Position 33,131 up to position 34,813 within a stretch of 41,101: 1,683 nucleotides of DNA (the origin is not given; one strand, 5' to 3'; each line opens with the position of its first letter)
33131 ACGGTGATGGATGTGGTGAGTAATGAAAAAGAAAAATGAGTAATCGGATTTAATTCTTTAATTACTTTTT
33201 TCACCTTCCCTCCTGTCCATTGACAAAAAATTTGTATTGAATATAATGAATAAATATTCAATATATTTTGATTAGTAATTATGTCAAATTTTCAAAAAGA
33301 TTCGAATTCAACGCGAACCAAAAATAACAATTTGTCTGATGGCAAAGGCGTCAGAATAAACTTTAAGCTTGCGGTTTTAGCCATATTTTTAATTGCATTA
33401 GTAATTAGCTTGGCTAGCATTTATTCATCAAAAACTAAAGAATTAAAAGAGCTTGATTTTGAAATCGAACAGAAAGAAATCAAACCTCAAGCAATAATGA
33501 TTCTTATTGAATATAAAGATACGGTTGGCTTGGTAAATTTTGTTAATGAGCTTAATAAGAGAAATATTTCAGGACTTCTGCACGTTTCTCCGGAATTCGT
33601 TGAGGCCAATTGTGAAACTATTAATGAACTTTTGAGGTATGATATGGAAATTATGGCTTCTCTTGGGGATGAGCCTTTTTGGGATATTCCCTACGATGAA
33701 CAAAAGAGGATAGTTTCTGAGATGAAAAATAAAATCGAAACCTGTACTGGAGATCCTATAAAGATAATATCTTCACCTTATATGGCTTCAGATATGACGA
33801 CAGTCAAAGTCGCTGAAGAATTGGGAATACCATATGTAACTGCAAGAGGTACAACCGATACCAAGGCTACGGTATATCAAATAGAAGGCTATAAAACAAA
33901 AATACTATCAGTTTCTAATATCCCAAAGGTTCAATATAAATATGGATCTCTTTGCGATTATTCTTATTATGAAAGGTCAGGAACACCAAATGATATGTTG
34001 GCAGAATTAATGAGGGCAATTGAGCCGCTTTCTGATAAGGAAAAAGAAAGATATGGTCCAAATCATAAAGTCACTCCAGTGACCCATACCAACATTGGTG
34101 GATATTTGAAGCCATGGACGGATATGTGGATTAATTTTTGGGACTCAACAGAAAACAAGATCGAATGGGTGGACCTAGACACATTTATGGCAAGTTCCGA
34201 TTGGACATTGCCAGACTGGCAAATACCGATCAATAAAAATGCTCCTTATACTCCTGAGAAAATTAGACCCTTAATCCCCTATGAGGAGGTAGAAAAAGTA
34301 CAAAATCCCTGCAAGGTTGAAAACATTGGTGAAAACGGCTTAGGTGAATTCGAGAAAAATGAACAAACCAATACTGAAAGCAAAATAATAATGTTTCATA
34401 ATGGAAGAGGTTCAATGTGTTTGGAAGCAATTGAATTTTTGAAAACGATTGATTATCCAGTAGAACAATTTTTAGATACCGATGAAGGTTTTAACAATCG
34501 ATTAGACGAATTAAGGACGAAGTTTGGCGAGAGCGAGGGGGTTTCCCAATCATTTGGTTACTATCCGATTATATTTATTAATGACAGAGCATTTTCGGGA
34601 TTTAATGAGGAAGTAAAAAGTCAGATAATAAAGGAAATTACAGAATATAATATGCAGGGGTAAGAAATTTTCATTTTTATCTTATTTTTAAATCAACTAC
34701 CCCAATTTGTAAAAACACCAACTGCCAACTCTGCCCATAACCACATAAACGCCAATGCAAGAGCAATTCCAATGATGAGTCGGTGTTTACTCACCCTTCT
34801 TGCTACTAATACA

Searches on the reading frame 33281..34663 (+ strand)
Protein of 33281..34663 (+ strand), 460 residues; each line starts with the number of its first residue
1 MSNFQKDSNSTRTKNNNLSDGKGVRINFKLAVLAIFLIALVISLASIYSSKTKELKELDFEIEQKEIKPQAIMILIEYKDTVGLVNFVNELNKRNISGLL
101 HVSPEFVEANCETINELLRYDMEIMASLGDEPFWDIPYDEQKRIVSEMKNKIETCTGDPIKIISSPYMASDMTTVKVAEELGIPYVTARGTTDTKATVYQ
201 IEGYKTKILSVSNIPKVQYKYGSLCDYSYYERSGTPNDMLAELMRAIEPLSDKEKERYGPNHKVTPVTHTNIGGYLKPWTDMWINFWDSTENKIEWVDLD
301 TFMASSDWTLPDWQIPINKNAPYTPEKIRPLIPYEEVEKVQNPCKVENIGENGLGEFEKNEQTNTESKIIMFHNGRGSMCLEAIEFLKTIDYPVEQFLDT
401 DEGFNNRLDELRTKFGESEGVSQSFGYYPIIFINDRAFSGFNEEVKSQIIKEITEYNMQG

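Call 6: search_protein_families(library=pfam, proteins=[window:33281-34663:+])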
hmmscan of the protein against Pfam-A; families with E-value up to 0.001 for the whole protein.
window:33281-34663:+ (460 aa): 1 family
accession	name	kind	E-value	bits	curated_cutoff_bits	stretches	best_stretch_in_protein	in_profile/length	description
PF01522.26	Polysacc_deac_1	-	0.00033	21.1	23.1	1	85-186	22-124/124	Polysaccharide deacetylase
